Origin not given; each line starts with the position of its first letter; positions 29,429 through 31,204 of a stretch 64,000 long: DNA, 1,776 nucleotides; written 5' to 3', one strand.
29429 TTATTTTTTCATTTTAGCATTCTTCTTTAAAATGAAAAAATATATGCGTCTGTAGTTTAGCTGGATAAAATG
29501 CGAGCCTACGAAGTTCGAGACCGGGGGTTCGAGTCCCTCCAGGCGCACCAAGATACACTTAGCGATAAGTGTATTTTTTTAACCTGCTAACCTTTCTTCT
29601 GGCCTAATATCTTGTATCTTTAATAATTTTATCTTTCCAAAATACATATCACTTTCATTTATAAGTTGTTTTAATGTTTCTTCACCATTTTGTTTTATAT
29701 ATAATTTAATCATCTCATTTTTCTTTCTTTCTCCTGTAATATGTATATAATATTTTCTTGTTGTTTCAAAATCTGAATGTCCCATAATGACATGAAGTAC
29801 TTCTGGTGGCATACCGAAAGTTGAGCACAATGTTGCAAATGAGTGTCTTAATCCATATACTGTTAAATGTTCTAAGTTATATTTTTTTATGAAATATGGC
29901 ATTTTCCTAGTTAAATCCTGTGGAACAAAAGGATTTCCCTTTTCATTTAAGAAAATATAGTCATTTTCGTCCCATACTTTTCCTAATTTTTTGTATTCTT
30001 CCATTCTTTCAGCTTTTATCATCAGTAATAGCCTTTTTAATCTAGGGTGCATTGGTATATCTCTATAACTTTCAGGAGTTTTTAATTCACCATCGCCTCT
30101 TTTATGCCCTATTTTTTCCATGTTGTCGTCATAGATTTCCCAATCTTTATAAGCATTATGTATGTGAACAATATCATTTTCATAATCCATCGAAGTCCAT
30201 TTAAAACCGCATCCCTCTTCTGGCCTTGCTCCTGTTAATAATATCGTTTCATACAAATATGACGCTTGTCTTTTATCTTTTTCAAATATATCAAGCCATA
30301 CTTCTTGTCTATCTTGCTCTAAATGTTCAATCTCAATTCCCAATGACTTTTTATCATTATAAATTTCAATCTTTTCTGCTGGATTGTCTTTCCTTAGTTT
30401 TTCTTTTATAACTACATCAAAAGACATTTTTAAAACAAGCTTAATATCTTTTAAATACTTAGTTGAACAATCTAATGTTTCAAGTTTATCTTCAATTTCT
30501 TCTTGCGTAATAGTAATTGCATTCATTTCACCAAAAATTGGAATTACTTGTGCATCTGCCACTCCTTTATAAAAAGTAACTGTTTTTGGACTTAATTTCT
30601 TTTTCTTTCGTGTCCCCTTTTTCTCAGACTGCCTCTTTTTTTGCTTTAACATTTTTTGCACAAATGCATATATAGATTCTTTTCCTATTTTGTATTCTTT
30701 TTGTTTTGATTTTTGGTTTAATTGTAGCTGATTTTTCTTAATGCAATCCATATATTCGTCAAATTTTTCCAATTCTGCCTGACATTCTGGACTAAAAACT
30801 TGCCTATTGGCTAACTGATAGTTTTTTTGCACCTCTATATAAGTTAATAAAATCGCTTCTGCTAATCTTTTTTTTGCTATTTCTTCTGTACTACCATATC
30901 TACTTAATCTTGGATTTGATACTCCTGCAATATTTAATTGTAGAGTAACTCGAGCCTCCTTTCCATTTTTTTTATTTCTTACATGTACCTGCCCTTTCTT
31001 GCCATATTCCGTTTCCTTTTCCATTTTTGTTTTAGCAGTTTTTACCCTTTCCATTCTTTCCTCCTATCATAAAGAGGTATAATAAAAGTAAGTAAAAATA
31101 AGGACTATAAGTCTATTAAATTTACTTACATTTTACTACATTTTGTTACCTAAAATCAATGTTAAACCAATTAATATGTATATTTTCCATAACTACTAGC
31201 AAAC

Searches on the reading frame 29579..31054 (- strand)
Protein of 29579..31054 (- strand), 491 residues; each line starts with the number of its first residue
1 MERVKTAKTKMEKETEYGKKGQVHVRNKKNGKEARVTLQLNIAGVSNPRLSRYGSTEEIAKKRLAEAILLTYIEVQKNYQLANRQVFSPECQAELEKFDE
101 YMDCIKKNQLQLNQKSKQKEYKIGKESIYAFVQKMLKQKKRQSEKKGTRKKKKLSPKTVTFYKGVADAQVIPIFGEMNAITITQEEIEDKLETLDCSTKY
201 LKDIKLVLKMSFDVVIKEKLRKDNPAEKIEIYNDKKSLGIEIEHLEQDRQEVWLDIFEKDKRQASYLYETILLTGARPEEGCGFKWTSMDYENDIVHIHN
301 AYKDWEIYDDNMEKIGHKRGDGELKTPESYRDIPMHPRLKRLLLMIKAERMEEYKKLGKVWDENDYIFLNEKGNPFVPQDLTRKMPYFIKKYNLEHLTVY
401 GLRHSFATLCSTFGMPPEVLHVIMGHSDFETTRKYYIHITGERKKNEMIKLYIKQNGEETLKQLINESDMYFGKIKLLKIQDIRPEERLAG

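Call 45: search_protein_families(library=pfam, proteins=[window:29579-31054:-], max_evalue=0.001)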
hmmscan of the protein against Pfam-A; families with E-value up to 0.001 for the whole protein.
window:29579-31054:- (491 aa): 2 families
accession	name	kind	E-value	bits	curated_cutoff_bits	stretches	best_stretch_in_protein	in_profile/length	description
PF00589.27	Phage_integrase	-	2.7e-20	73.3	27.1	1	258-440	16-169/172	Phage integrase family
PF14659.12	Phage_int_SAM_3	-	0.00026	21.6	22.6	0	150-190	13-53/58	Phage integrase, N-terminal SAM-like domain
